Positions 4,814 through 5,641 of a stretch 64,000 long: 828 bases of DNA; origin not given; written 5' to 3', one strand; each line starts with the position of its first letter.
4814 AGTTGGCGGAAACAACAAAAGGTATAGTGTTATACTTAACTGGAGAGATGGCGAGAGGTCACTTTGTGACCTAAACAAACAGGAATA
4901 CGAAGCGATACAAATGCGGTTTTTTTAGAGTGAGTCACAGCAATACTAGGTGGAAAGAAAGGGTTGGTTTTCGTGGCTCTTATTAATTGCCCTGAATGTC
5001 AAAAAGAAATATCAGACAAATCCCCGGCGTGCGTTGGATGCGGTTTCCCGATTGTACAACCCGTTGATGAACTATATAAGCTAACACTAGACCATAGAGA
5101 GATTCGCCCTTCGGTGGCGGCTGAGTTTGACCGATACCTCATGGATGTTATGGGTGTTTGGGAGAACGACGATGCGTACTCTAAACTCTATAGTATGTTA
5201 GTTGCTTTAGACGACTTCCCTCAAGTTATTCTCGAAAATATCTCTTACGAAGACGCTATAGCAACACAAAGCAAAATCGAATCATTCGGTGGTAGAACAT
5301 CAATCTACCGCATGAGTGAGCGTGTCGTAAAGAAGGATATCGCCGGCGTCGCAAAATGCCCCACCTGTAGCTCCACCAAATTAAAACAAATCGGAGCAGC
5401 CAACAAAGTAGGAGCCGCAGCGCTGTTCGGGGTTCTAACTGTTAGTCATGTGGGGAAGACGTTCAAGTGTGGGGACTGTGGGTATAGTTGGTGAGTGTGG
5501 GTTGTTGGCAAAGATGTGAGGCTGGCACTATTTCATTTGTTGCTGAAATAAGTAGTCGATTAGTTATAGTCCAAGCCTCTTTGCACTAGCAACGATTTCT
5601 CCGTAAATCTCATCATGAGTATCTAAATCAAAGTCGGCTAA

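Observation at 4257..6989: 2.7-kb AT-rich island bracketed by a perfect 21-bp direct repeat at the yggS 3' end, with no recognisable recombinase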

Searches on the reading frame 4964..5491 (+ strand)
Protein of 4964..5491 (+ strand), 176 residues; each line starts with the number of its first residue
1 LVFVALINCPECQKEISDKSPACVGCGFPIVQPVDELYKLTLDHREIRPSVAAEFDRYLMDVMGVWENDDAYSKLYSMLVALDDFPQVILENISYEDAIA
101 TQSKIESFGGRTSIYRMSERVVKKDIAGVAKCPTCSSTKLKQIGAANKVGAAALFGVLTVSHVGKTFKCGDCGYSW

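Call 13: search_protein_families(library=phrogs, proteins=[window:4964-5491:+], max_evalue=1)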
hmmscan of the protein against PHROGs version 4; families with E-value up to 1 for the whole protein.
window:4964-5491:+ (176 aa): 15 families
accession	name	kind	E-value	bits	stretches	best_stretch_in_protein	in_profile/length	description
phrog_2546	-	unknown function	1.7e-05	26.1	1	7-146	1-139/180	-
phrog_10292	-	unknown function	8.2e-05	23.6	1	5-34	2-31/136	-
phrog_6586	-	unknown function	0.00021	22.2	1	5-33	2-30/129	-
phrog_4852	-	unknown function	0.00024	21.8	1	4-32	11-41/194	-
phrog_31650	-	unknown function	0.028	14.6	1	5-29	2-26/360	-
phrog_9700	-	unknown function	0.047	13.6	1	4-31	4-31/483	-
phrog_38187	-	unknown function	0.12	13.5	1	5-28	2-25/144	-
phrog_22898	-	unknown function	0.18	12.9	1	8-32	3-27/163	-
phrog_4875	-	unknown function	0.24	12.6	0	6-20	30-44/77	-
phrog_2834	-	unknown function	0.24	12.3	0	6-17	49-60/78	-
phrog_23058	-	unknown function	0.29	12.6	0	116-137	8-30/74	-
phrog_7051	-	unknown function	0.29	11.8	0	9-23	14-28/37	-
phrog_23116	-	unknown function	0.4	12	0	112-153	61-102/123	-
phrog_6081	-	unknown function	0.41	11.2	1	105-145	89-132/169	-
phrog_14275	-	unknown function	0.54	10.9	1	5-28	2-25/178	-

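Call 14: search_protein_families(library=padloc, proteins=[window:4964-5491:+], max_evalue=1)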
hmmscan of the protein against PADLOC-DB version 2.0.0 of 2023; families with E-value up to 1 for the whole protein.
window:4964-5491:+ (176 aa): 1 family
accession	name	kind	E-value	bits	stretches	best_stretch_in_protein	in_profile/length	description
PDLC01232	Cas12a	-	0.15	8.3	0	130-175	896-918/950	Cas12a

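Call 15: search_protein_families(library=pfam, proteins=[window:4964-5491:+], max_evalue=1)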
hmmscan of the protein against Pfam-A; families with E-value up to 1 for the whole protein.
window:4964-5491:+ (176 aa): 13 families
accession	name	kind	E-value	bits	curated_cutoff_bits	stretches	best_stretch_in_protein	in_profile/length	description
PF13240.11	Zn_Ribbon_1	-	0.0026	18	25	1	9-29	2-22/23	zinc-ribbon domain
PF12773.13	DZR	-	0.025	15.2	27.3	1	8-27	26-45/45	Double zinc ribbon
PF01155.25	HypA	-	0.038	14.4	28.9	0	6-29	70-95/112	Hydrogenase/urease nickel incorporation, metallochaperone, hypA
PF18912.6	DZR_2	-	0.054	13.8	27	1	9-30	24-46/56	Double zinc ribbon domain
PF00542.24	Ribosomal_L12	-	0.086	13.6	25.9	1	82-113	34-65/67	Ribosomal protein L7/L12 C-terminal domain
PF08274.17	Zn_Ribbon_YjdM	-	0.12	12.9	30.8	0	6-17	19-30/30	PhnA Zinc-Ribbon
PF03811.18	Zn_ribbon_InsA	-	0.15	12.3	26.1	0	131-139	7-15/35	InsA N-terminal domain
PF17032.10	Zn_ribbon_15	-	0.2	12.9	28.9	0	8-27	54-73/73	zinc-ribbon family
PF07191.17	Zn_ribbon_6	-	0.34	11.4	25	0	8-26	2-22/67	Double zinc ribbon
PF13717.11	Zn_ribbon_4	-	0.45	10.9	30.3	0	7-14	3-10/36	zinc-ribbon domain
PF25206.1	DUF7836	-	0.52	10.6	26.7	0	7-17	8-18/59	Domain of unknown function (DUF7836)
PF13920.12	zf-C3HC4_3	-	0.67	10.2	27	0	7-30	24-46/49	Zinc finger, C3HC4 type (RING finger)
PF13824.12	zf-Mss51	-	0.95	10.1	27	0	131-175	1-23/55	Zinc-finger of mitochondrial splicing suppressor 51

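Call 16: search_protein_families(library=ncbifam, proteins=[window:4964-5491:+], max_evalue=1)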
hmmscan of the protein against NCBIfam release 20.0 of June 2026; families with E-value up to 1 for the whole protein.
window:4964-5491:+ (176 aa): 8 families
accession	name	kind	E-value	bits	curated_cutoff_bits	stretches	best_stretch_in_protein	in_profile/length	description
NF049953.1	ribbon_DG_selen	exception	0.0089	16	130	1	8-41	7-40/172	zinc ribbon-containing (seleno)protein DG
NF001608.0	PRK00398.1-6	equivalog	0.13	12.1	84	0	121-137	12-29/46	DNA-directed RNA polymerase subunit P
TIGR02443.1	TIGR02443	equivalog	0.14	12.1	49.45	0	123-138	4-18/59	YheV family putative zinc ribbon protein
NF001976.0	PRK00762.1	equivalog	0.17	11.7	146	0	123-142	86-105/124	hydrogenase maturation nickel metallochaperone HypA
TIGR00100.1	hypA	equivalog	0.18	11.9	88.1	0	118-141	76-99/116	hydrogenase maturation nickel metallochaperone HypA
NF041205.1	VdcD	equivalog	0.22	11.4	30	0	160-176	17-33/70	non-oxidative hydroxyarylic acid decarboxylases subunit D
TIGR02605.1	CxxC_CxxC_SSSS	subfamily_domain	0.29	11.2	31.3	1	125-143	23-40/52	FmdB family zinc ribbon protein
NF011481.0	PRK14890.1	equivalog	0.77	9.8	61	0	163-174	47-58/61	putative Zn-ribbon RNA-binding protein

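Call 41: find_related_loci(query=window:4964-5491:+, collection=viral_contigs, flank=10000)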
Query window:4964-5491:+ (176 aa) in viral_contigs; peptide patterns used: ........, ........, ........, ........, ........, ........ (x = any residue, [..] = any of these).
9 stretches matched a pattern; 2 encode a relative of the query (tblastn E <= 1e-3); 2 distinct loci.
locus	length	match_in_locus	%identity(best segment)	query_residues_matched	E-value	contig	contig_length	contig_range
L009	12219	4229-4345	62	1-38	1e-10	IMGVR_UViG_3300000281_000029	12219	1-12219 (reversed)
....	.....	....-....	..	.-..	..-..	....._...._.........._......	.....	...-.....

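Call 43: search_dna_similar(query=window:4964-5491:+, collection=phages, mode=protein, max_evalue=0.01)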
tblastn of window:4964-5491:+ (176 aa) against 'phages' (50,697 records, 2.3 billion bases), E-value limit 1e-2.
Records with a match: 6; places in all: 6; records where one place covers at least 80% of the query: 0.
Best place of each record, by identity: <60% 6.
By first word of the organism name: Burkholderia 6.
By host as written in the record: Burkholderia sp. 6.
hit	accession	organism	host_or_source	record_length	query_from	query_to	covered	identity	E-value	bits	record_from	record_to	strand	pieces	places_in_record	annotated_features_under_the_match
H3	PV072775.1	Burkholderia phage vB_FUB47a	Burkholderia sp.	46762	3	40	22%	44.7%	4e-3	43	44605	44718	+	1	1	HNH endonuclease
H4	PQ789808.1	Burkholderia phage vB_SBP9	Burkholderia sp.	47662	4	32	16%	51.7%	3e-3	43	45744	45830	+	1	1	putative HNH endonuclease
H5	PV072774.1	Burkholderia phage vB_SBP33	Burkholderia sp.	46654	4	32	16%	51.7%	3e-3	43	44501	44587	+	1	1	HNH endonuclease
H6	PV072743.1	Burkholderia phage vB_SBP39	Burkholderia sp.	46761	4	32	16%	51.7%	3e-3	43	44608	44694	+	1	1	HNH endonuclease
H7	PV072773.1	Burkholderia phage vB_FUBS1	Burkholderia sp.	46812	4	32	16%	51.7%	3e-3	43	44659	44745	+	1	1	HNH endonuclease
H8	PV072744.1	Burkholderia phage vB_FKKS2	Burkholderia sp.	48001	4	32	16%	51.7%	3e-3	43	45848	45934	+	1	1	HNH endonuclease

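Call 72: find_homologous_proteins(query=window:4964-5491:+, max_evalue=0.001)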
Query window:4964-5491:+ (176 aa): 46 proteins with E <= 0.001 among 134 candidates.
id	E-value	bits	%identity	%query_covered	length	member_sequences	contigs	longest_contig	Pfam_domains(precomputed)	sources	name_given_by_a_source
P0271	2.3e-114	397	100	100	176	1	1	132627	-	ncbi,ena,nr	ncbi:MAG: hypothetical protein FWG72_02295 [Oscillospiraceae bacterium]|nr:hypothetical protein [Osc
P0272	1.2e-19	89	33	98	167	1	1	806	PF13240.12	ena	-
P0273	4.6e-18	84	31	98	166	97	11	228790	PF13240.12,PF00542.25,PF13248.12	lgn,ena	-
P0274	4.6e-17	81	26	98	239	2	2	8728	PF13240.12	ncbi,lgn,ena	-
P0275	1.7e-15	76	32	98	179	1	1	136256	PF13240.12,PF13248.12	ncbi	-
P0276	4.3e-15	74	31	98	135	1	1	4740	PF13240.12,PF13248.12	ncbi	-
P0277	6.3e-15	74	33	98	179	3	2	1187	PF13240.12,PF13248.12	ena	-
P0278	1.2e-14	73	32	97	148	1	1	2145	PF13240.12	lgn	-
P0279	1.5e-14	72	31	98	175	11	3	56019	PF13240.12,PF00542.25,PF13248.12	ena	-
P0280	2.0e-14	72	31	98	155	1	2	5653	-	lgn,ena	-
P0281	2.6e-14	72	32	97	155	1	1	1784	PF13240.12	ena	-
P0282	3.0e-14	71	27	98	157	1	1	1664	PF13240.12,PF12773.14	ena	-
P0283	4.6e-14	71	32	97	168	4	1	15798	PF13240.12,PF13248.12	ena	-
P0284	5.5e-14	71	32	98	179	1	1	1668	PF13240.12,PF13248.12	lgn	-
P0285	1.1e-13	70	28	98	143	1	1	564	PF13240.12,PF08274.18,PF13248.12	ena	-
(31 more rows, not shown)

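Call 73: find_encoding_contigs(protein=P0273, flank=6000, max_places=4)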
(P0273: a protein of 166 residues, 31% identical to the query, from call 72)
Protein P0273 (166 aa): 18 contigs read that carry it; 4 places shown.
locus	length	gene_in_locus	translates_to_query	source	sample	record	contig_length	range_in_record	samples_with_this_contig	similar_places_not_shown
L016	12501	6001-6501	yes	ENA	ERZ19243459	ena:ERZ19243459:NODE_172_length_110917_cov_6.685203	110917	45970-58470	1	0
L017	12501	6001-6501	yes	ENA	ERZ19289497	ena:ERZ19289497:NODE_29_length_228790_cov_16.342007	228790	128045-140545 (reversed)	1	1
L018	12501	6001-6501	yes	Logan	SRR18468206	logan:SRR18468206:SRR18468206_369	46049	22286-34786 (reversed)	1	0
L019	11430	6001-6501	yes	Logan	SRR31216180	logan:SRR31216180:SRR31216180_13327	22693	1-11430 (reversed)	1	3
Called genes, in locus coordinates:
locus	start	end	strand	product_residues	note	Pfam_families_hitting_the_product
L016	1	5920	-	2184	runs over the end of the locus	-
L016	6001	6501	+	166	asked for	PF13240:Zn_Ribbon_1, PF13248:Zn_ribbon_3 (weak), PF00542:Ribosomal_L12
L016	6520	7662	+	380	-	-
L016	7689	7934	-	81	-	-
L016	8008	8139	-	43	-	-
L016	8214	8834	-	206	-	-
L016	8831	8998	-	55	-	-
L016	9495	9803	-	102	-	-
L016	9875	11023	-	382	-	PF00249:Myb_DNA-binding (faint), PF04760:IF2_N (faint)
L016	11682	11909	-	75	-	-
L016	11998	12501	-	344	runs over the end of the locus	-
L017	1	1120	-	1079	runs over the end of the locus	-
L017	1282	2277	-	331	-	PF05265:DUF723 (faint), PF21817:CapR (faint), PF14311:DUF4379 (faint)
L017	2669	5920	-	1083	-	-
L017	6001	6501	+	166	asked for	PF13240:Zn_Ribbon_1, PF13248:Zn_ribbon_3 (weak), PF00542:Ribosomal_L12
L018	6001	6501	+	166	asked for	PF13240:Zn_Ribbon_1, PF13248:Zn_ribbon_3 (weak), PF00542:Ribosomal_L12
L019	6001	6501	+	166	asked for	PF13240:Zn_Ribbon_1, PF13248:Zn_ribbon_3 (weak), PF00542:Ribosomal_L12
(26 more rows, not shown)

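Call 74: find_encoding_contigs(protein=P0275, flank=6000, max_places=2)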
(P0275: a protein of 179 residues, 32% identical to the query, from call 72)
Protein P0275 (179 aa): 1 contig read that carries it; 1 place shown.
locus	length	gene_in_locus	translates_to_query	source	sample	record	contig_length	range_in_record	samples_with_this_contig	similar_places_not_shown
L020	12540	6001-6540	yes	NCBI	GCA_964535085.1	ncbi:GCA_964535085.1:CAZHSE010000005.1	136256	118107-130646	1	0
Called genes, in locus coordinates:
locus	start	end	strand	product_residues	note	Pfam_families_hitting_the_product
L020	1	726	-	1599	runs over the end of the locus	-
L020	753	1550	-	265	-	PF20195:DUF6558, PF20753:DUF6558_C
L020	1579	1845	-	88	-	-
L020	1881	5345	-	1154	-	-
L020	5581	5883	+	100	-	-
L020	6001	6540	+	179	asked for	PF13240:Zn_Ribbon_1 (weak), PF13248:Zn_ribbon_3 (faint)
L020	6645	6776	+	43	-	-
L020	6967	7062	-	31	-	-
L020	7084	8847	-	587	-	PF10145:PhageMin_Tail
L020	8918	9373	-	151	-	PF27376:YomN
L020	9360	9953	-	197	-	-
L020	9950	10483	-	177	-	PF02075:RuvC (weak)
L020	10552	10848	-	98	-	-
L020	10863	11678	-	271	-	PF27173:YomU_Tube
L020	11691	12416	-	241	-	PF27211:YomV_2nd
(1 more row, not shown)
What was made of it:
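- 4964..5494 (+): ORF B, 176 aa, with zinc ribbons at both ends. Matches phrog_2546 (2e-5). Homologues (31-33% identity) lie in phage tail/accessory regions. calls 13, 15, 72, 73, 74
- ORF B homologues sit among phage tail genes (calls 73, 74).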
